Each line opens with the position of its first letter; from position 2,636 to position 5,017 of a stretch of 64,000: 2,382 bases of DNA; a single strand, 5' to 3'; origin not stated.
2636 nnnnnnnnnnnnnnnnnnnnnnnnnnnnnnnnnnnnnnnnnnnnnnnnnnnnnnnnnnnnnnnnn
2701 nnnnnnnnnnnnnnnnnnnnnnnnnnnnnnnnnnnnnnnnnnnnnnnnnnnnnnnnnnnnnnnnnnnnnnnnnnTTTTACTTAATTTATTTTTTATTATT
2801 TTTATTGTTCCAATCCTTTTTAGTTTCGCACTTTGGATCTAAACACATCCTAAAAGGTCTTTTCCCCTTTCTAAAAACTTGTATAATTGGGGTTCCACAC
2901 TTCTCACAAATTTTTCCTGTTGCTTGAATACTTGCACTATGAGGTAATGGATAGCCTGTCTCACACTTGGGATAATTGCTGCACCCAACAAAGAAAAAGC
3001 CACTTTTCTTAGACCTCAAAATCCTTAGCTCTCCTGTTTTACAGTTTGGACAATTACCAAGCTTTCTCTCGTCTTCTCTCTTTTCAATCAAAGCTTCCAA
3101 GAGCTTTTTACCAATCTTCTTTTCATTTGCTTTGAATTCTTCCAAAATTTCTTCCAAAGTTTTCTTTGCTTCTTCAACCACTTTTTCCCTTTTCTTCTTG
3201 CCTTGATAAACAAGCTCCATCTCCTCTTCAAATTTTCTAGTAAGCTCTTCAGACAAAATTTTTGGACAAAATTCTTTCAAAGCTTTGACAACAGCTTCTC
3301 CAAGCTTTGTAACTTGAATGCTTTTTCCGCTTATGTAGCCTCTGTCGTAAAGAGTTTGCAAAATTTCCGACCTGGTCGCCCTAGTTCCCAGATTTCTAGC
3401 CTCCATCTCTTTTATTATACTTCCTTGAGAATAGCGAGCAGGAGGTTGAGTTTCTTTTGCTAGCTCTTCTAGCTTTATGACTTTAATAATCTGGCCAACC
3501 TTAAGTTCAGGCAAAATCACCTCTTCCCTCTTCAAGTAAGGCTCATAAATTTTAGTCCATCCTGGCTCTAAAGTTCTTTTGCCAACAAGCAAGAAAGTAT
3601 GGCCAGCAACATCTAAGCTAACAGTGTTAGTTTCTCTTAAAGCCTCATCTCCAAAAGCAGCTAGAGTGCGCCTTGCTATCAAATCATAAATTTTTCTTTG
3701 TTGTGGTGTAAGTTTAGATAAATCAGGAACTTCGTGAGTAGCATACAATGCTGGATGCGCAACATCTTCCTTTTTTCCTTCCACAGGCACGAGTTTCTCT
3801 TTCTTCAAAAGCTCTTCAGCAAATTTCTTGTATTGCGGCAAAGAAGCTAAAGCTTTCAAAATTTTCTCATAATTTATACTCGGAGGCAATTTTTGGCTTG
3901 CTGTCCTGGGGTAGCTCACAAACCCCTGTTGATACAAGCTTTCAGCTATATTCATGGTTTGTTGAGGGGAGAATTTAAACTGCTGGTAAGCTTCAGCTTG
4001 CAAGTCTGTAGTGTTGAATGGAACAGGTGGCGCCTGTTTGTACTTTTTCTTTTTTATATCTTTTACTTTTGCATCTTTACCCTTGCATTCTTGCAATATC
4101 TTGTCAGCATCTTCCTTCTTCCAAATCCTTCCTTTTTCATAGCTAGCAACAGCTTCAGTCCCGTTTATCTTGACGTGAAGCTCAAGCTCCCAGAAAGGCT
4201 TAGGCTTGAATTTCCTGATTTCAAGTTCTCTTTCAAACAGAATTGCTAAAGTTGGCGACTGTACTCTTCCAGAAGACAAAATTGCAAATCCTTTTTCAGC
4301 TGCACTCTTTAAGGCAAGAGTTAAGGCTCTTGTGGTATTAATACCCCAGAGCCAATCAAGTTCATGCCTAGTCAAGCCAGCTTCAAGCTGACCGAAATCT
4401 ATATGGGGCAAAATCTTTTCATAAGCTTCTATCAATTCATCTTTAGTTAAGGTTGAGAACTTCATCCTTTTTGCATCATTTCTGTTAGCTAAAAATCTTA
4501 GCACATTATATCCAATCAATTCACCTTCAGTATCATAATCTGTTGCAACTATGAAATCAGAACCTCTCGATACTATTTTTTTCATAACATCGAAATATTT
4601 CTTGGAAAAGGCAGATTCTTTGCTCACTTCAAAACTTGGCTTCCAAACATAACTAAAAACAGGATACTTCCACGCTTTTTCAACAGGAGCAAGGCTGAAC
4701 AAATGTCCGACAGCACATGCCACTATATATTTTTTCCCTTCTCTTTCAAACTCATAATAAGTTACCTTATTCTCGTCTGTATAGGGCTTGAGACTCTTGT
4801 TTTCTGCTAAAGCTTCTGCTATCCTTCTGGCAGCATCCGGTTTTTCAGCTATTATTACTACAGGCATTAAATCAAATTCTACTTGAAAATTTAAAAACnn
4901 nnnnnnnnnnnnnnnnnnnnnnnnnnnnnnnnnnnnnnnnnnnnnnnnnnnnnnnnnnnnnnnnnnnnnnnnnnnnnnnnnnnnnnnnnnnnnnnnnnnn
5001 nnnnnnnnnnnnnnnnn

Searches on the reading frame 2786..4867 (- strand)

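Call 30: search_protein_families(library=pfam, proteins=[window:2786-4867:-], max_evalue=0.00001)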
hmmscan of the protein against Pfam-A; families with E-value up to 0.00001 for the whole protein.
window:2786-4867:- (693 aa): 3 families
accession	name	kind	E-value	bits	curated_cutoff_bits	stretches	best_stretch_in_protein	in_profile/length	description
PF01131.25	Topoisom_bac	-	9.3e-128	427.1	35.1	1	156-564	2-410/411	DNA topoisomerase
PF01751.28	Toprim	-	5.5e-12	46.1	23.1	1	4-139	2-95/96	Toprim domain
PF01396.24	Zn_ribbon_Top1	-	1.4e-10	41.3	32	1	605-642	3-37/39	Topoisomerase DNA binding C4 zinc finger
